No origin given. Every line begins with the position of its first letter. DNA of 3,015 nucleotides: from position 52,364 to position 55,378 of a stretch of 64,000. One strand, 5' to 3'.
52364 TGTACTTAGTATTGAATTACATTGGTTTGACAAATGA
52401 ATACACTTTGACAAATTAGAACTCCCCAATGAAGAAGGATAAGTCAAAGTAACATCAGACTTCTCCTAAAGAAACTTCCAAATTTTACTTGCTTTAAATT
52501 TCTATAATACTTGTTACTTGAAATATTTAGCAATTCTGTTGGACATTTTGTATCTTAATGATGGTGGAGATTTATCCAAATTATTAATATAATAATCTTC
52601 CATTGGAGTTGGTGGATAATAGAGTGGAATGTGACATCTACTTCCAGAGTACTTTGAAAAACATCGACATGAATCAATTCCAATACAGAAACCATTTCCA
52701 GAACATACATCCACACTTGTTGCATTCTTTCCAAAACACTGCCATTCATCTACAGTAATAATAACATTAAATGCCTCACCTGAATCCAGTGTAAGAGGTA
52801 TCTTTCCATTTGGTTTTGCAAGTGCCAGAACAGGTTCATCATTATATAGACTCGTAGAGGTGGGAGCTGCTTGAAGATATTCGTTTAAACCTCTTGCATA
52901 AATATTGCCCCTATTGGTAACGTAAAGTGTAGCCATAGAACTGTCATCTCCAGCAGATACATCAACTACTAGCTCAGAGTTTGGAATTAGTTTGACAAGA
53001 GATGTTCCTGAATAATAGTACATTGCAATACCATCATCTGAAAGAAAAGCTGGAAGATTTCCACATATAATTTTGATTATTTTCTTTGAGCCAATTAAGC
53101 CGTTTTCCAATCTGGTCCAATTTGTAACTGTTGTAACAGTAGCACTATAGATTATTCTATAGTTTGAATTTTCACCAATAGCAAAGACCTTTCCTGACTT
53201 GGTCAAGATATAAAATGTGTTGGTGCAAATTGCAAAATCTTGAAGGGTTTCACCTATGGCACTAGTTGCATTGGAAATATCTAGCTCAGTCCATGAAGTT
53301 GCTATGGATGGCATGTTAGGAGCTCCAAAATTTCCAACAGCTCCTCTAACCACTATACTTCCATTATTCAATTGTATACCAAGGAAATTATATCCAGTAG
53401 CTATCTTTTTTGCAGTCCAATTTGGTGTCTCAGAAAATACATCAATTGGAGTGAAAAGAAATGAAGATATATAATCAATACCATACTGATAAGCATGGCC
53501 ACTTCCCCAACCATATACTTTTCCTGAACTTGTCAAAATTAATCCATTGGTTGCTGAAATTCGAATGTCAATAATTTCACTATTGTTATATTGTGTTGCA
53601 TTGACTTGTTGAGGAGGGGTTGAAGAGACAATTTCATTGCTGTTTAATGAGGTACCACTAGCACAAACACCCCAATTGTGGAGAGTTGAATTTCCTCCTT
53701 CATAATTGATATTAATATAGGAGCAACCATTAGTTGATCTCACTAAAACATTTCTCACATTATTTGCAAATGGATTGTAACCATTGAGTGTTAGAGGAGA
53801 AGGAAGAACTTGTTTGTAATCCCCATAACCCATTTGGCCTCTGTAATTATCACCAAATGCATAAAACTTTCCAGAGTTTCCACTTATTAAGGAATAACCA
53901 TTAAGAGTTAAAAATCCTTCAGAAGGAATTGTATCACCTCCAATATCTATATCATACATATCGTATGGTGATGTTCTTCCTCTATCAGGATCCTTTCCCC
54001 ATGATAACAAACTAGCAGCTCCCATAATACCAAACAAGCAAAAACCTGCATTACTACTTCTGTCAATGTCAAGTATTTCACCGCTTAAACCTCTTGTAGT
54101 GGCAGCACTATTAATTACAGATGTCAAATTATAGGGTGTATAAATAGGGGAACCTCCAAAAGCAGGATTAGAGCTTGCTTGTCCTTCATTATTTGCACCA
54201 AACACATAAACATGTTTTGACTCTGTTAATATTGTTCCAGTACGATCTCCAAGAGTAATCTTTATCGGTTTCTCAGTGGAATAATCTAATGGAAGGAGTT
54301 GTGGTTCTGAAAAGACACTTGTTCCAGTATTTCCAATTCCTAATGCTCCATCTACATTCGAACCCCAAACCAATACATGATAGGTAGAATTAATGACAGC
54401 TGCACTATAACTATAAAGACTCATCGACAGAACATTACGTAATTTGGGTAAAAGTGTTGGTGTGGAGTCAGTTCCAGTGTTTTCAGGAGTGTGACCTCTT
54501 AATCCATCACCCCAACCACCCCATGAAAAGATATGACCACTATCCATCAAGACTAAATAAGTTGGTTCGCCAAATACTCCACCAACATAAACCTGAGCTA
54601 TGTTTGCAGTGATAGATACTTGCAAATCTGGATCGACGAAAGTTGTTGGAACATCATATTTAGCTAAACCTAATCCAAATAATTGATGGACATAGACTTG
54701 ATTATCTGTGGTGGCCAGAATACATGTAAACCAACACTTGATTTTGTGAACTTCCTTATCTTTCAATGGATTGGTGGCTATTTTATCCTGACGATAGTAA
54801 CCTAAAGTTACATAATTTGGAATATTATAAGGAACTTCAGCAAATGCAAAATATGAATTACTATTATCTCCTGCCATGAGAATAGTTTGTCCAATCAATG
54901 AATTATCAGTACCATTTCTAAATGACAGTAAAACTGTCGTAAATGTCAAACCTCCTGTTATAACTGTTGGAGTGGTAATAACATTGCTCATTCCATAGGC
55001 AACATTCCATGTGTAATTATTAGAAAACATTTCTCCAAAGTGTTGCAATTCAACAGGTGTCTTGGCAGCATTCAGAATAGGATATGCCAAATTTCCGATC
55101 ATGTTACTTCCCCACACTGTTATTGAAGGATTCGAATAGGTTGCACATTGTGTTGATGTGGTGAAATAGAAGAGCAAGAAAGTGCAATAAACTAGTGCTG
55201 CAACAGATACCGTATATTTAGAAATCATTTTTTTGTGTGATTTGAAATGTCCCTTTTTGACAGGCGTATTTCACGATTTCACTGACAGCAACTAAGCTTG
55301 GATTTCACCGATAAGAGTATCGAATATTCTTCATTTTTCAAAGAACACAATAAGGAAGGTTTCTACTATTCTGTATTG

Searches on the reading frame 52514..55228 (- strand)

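Call 3: search_protein_families(library=pfam, proteins=[window:52514-55228:-], max_evalue=0.1)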
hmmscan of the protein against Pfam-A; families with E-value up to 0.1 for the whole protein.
window:52514-55228:- (904 aa): 5 families
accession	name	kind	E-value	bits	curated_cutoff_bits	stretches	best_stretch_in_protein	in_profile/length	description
PF25390.1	WD40_RLD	-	6.3e-48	164.4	150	3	536-828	21-265/363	RCC1-like domain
PF13540.12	RCC1_2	-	4.8e-20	71.2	22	3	322-350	2-30/30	Regulator of chromosome condensation (RCC1) repeat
PF00415.24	RCC1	-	3.5e-15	56.7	21.7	2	285-329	4-45/50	Regulator of chromosome condensation (RCC1) repeat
PF23106.1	EGF_Teneurin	-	0.00016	22.1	24.3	1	841-867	4-29/30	Teneurin-like EGF domain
PF07974.19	EGF_2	-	0.0065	17.2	22.1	1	841-865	7-32/32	EGF-like domain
